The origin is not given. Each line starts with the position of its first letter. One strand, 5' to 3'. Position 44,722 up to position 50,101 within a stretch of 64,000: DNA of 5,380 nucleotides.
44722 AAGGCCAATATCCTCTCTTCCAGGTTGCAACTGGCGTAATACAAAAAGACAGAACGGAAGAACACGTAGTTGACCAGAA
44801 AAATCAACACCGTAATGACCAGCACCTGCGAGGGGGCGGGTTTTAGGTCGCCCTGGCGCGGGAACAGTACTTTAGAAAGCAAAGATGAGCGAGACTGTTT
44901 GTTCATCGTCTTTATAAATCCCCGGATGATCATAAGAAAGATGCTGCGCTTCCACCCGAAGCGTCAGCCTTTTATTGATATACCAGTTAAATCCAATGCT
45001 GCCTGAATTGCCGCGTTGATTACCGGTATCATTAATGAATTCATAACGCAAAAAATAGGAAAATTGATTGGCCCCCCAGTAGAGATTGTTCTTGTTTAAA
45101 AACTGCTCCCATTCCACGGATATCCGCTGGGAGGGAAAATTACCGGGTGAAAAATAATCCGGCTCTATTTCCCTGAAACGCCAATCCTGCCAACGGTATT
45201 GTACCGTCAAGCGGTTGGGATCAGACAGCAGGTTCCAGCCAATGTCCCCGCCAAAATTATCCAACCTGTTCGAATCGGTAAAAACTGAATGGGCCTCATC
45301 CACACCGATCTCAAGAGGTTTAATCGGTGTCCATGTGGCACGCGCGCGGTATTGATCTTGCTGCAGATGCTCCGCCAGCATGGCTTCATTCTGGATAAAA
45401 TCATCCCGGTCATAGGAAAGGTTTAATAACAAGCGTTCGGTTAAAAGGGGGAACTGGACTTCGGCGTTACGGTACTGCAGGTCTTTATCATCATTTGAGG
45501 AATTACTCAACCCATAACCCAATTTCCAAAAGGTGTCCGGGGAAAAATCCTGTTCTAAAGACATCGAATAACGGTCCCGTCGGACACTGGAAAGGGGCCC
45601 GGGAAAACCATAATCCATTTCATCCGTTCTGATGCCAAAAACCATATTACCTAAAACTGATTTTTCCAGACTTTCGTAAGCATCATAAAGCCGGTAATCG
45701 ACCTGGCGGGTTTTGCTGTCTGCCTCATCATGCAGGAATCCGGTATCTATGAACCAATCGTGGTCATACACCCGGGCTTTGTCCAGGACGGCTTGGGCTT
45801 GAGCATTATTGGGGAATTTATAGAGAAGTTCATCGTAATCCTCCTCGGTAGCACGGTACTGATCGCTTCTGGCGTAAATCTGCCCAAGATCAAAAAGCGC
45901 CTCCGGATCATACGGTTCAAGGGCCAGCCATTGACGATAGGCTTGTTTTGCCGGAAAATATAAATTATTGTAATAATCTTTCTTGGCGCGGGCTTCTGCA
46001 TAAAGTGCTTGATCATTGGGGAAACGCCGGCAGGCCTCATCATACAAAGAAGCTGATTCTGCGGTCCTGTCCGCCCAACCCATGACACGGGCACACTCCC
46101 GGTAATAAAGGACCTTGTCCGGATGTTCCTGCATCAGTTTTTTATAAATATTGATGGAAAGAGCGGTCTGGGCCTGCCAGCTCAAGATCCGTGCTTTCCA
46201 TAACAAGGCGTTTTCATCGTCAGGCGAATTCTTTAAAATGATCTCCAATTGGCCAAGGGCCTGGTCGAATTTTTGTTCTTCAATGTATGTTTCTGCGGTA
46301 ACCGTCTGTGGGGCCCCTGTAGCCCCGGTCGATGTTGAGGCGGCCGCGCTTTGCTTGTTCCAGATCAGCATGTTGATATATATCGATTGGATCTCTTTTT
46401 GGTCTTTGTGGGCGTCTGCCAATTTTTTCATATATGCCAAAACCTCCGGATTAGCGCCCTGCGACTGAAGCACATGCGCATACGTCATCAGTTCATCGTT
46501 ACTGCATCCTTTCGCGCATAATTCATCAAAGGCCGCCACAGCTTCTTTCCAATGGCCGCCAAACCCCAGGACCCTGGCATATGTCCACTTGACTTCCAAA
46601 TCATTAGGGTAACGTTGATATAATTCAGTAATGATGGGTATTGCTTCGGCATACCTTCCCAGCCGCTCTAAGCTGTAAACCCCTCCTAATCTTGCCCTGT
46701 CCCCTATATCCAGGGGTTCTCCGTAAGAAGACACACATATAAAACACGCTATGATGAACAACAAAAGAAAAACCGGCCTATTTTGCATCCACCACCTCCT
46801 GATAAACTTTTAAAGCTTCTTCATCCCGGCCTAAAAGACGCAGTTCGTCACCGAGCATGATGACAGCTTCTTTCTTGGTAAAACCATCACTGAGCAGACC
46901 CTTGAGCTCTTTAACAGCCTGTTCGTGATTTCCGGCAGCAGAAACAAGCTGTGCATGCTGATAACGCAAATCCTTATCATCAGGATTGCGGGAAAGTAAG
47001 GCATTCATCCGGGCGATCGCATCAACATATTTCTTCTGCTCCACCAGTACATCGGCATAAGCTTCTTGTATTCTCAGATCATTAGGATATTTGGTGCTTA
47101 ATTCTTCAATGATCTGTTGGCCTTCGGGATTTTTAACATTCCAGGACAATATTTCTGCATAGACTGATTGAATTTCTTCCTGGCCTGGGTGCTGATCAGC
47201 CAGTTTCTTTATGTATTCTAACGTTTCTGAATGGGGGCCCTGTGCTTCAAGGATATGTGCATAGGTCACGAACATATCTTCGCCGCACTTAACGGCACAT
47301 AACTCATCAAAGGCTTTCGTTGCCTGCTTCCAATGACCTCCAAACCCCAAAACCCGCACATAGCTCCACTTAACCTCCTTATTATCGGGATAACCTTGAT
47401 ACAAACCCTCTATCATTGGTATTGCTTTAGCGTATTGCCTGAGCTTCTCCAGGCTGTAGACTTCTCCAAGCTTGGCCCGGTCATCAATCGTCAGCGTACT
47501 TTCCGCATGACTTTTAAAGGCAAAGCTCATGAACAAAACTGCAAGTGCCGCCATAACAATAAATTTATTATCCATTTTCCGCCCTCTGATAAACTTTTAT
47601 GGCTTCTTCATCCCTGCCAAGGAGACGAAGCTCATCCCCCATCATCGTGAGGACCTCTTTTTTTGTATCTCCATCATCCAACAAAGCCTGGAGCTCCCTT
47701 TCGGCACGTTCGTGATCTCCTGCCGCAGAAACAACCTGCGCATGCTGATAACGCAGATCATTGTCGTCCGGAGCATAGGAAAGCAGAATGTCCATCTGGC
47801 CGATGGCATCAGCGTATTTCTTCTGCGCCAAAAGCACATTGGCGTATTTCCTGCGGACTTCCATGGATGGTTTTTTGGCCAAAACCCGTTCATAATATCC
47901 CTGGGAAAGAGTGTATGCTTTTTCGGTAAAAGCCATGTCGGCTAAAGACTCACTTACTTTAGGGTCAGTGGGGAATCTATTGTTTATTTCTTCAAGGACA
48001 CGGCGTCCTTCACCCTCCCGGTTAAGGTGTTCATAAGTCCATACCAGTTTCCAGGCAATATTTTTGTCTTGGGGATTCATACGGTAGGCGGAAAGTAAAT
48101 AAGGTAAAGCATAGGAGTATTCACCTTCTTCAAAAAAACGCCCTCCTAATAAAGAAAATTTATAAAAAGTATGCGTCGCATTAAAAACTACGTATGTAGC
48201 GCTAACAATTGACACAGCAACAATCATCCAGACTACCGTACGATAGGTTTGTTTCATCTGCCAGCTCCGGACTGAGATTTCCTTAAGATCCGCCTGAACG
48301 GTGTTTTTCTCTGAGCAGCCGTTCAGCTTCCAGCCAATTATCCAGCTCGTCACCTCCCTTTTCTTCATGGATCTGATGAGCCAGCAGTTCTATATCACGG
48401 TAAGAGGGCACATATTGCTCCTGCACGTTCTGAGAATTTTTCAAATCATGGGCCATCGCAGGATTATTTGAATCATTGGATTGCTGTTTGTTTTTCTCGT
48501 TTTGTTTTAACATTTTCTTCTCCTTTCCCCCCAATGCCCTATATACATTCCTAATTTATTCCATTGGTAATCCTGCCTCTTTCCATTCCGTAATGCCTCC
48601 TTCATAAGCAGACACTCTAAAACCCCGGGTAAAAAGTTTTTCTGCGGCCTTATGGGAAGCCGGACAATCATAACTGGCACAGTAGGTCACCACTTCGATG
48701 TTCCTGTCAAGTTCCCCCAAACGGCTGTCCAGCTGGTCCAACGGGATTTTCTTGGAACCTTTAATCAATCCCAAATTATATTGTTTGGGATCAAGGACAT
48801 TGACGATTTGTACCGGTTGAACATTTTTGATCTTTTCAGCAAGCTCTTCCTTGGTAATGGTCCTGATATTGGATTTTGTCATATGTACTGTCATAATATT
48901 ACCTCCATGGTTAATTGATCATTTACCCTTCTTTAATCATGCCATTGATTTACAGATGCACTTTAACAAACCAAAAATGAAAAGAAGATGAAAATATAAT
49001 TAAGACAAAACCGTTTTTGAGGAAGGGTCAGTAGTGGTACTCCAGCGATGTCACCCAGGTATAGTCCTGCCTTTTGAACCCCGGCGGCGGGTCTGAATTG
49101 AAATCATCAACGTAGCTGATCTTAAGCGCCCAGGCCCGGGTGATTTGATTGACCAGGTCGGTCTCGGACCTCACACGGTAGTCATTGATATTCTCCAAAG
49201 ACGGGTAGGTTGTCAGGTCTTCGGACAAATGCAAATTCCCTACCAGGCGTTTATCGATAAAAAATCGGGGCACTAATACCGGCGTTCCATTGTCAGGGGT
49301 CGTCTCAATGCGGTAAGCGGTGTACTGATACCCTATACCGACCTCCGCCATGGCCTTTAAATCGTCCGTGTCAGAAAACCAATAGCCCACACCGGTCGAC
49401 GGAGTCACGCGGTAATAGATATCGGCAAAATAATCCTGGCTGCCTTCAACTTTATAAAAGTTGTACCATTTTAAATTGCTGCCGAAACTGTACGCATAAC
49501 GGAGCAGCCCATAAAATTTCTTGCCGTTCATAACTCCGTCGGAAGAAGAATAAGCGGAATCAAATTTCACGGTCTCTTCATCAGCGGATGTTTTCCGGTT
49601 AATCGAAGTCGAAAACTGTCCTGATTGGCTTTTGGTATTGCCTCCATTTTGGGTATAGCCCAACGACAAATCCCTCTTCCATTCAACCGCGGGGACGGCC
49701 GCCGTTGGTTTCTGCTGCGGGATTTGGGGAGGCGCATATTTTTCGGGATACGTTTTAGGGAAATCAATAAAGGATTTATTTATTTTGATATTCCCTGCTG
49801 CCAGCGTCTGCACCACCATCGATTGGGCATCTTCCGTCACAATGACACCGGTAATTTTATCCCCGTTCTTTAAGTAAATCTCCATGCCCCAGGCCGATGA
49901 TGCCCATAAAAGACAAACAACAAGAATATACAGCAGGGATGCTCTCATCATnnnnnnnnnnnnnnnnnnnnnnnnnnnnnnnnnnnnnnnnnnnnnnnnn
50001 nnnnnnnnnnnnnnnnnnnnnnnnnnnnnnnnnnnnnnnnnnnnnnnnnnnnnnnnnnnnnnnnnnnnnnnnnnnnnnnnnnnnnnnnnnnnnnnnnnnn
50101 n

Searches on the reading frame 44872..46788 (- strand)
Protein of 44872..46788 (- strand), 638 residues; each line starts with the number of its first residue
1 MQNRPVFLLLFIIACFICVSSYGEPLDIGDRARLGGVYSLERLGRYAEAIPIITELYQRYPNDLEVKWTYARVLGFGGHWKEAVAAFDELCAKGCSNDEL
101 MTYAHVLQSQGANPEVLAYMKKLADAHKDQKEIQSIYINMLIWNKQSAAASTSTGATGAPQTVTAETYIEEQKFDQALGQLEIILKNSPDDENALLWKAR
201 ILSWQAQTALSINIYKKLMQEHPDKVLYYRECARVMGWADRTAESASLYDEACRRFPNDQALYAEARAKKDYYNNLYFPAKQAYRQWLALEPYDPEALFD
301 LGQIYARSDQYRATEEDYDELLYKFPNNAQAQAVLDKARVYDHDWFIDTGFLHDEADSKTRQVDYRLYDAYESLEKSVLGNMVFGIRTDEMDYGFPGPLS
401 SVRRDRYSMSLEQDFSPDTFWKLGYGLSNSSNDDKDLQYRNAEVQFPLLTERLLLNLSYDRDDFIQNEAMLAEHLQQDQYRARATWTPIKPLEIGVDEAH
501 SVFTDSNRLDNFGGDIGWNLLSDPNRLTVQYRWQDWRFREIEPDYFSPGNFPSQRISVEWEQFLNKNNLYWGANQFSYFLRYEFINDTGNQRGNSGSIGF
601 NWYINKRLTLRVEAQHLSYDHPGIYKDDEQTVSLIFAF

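Call 20: search_protein_families(library=pfam, proteins=[window:44872-46788:-], max_evalue=0.001)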
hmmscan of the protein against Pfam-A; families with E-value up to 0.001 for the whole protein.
window:44872-46788:- (638 aa): 9 families
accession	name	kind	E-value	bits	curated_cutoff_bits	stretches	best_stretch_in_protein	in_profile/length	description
PF13428.12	TPR_14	-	5.9e-16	57.8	23.5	0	37-72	8-43/44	Tetratricopeptide repeat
PF14559.12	TPR_19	-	8.1e-16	58.6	25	1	44-90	5-51/68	Tetratricopeptide repeat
PF13174.12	TPR_6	-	3e-14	53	26.3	0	194-224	2-32/33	Tetratricopeptide repeat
PF13432.12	TPR_16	-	7.8e-09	36.3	32.7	0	165-202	4-41/65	Tetratricopeptide repeat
PF13431.12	TPR_17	-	1.5e-05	25.3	24.4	0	283-312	1-30/34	Tetratricopeptide repeat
PF12895.13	ANAPC3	-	2.2e-05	25.1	27.2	0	40-89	33-81/82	Anaphase-promoting complex, cyclosome, subunit 3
PF13371.12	TPR_9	-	4e-05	24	35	0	284-334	18-68/73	Tetratricopeptide repeat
PF24575.1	TPR_Slam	-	0.00014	22.6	35.2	0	258-316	44-102/104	Surface lipoprotein assembly modifier, N-terminal TPR repeats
PF07719.23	TPR_2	-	0.00018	21.8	27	0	295-328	1-34/34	Tetratricopeptide repeat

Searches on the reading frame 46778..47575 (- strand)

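Call 20: search_protein_families(library=pfam, proteins=[window:46778-47575:-], max_evalue=0.001)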
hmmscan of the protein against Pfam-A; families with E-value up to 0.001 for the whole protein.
window:46778-47575:- (265 aa): 15 families
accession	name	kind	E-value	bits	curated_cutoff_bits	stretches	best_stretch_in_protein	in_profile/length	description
PF14559.12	TPR_19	-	8e-21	74.6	25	2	177-230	1-54/68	Tetratricopeptide repeat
PF13428.12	TPR_14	-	1e-19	69.4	23.5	1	168-210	2-44/44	Tetratricopeptide repeat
PF13432.12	TPR_16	-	1.4e-09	38.7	32.7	0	205-264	1-60/65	Tetratricopeptide repeat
PF23914.1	TPR_CcmH_CycH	-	1.2e-08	35.4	42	1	117-201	68-155/158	Cytochrome c-type biogenesis protein H TPR domain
PF14561.12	TPR_20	-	3.7e-08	34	25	1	188-232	9-53/90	Tetratricopeptide repeat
PF24575.1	TPR_Slam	-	5.5e-08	33.6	35.2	0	169-222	49-102/104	Surface lipoprotein assembly modifier, N-terminal TPR repeats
PF13174.12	TPR_6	-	2.7e-07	31.3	26.3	0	174-199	7-32/33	Tetratricopeptide repeat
PF07719.23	TPR_2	-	9.8e-07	28.9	27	0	239-262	5-28/34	Tetratricopeptide repeat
PF13424.12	TPR_12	-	1.5e-06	28.8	30.1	0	156-192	33-70/77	Tetratricopeptide repeat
PF13414.12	TPR_11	-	2.8e-05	24.1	26.8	0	242-262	1-21/42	TPR repeat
PF20308.4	TPR-S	-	6.2e-05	24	27.6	0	183-242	2-58/102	Tetratricopeptide Repeats-Sensor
PF12895.13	ANAPC3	-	7.6e-05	23.4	27.2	0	166-225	22-80/82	Anaphase-promoting complex, cyclosome, subunit 3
PF03704.23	BTAD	-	0.00018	22.4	22.1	0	206-262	67-123/146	Bacterial transcriptional activator domain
PF13429.12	TPR_15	-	0.00053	19.9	26.2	0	103-223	150-270/280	Tetratricopeptide repeat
PF13525.12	YfiO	-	0.00089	19.5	25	0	32-86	42-97/203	Outer membrane lipoprotein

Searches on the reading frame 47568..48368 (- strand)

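Call 20: search_protein_families(library=pfam, proteins=[window:47568-48368:-], max_evalue=0.001)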
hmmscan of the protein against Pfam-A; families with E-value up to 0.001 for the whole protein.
window:47568-48368:- (266 aa): 12 families
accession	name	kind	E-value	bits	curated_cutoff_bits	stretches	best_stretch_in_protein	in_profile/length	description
PF14559.12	TPR_19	-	1.6e-15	57.6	25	2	79-143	2-66/68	Tetratricopeptide repeat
PF13432.12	TPR_16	-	6.4e-12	46.1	32.7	0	176-231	4-59/65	Tetratricopeptide repeat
PF13428.12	TPR_14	-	9.4e-12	44.8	23.5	0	170-211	2-43/44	Tetratricopeptide repeat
PF23914.1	TPR_CcmH_CycH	-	3.4e-10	40.4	42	1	176-263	57-147/158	Cytochrome c-type biogenesis protein H TPR domain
PF07719.23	TPR_2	-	4.7e-08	33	27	0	238-263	2-27/34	Tetratricopeptide repeat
PF13174.12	TPR_6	-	7e-05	23.7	26.3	0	247-262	10-25/33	Tetratricopeptide repeat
PF13424.12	TPR_12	-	9.5e-05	23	30.1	0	209-264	9-72/77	Tetratricopeptide repeat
PF00515.34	TPR_1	-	0.00013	22.1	27.8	0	239-263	3-27/34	Tetratricopeptide repeat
PF14561.12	TPR_20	-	0.00018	22.2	25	0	198-262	17-83/90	Tetratricopeptide repeat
PF12895.13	ANAPC3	-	0.00023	21.8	27.2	0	182-262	2-81/82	Anaphase-promoting complex, cyclosome, subunit 3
PF13414.12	TPR_11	-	0.00035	20.6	26.8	0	244-263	1-20/42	TPR repeat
PF13429.12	TPR_15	-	0.00039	20.4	26.2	0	80-187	158-266/280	Tetratricopeptide repeat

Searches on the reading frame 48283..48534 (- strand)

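Call 53: search_protein_families(library=pfam, proteins=[window:48283-48534:-], max_evalue=0.01)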
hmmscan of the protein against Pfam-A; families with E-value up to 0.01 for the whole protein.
window:48283-48534:- (83 aa): 1 family
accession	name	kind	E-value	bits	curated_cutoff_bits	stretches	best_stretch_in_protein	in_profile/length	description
PF11154.13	DUF2934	-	0.00074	19.6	22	1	45-75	3-36/37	Protein of unknown function (DUF2934)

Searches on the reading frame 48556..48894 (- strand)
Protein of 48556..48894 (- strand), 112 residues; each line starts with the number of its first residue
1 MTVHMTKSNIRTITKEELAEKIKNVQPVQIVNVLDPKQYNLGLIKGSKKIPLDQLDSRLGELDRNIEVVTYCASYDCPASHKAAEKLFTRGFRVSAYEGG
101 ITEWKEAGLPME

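Call 6: search_protein_families(library=pfam, proteins=[window:48556-48894:-], max_evalue=0.01)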
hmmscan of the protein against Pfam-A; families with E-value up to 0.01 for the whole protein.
window:48556-48894:- (112 aa): 1 family
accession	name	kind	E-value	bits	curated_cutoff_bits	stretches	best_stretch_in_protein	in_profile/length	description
PF00581.25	Rhodanese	-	2.7e-13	50.7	22.2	1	15-107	2-102/102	Rhodanese-like domain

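Call 21: search_protein_families(library=ncbifam, proteins=[window:48556-48894:-], max_evalue=0.001)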
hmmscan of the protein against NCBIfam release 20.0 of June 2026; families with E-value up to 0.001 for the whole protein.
window:48556-48894:- (112 aa): 10 families
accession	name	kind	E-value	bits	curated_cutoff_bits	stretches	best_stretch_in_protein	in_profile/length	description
NF041203.1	rhodanese_LYCAU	equivalog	4.8e-12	45.7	115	1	4-112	14-124/126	rhodanese-related (seleno)protein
NF006444.0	PRK08762.1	equivalog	1.5e-10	40.2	449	1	4-112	8-115/387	molybdopterin-synthase adenylyltransferase MoeB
NF033833.0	rhodan_ChrE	equivalog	4.1e-10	39.6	120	1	12-108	4-101/108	rhodanese family chromate resistance protein ChrE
NF005902.0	PRK07878.1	equivalog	2.2e-08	33.4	647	1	11-106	287-383/392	adenylyltransferase/sulfurtransferase MoeZ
NF045694.1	seleno_TsoB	exception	1.5e-07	29.9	805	1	7-112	40-157/572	rhodanese/DsbD fusion-like selenoprotein TsoB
NF001195.0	PRK00162.1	equivalog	6.9e-07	29.5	102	1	10-108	4-100/108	thiosulfate sulfurtransferase GlpE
NF045521.1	rhoda_near_glyco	subfamily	6.9e-07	29.2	145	1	5-110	12-114/144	rhodanese homology domain-containing protein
TIGR03865.1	PQQ_CXXCW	subfamily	2.3e-05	24.4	128.05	1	59-112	110-163/167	PQQ-dependent catabolism-associated CXXCW motif protein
NF007627.0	PRK10287.1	equivalog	3e-05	24.2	102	1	31-103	24-96/104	thiosulfate sulfurtransferase PspE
NF005646.0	PRK07411.1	equivalog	8.8e-05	21.8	633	1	6-106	277-381/390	molybdopterin-synthase adenylyltransferase MoeB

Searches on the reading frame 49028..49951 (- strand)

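Call 20: search_protein_families(library=pfam, proteins=[window:49028-49951:-], max_evalue=0.001)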
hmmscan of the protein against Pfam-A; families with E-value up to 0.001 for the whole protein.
window:49028-49951:- (307 aa): 1 family
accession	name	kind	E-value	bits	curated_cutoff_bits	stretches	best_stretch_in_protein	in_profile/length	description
PF04338.18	DUF481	-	8.7e-36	124.4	21.1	1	96-307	2-210/210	Protein of unknown function, DUF481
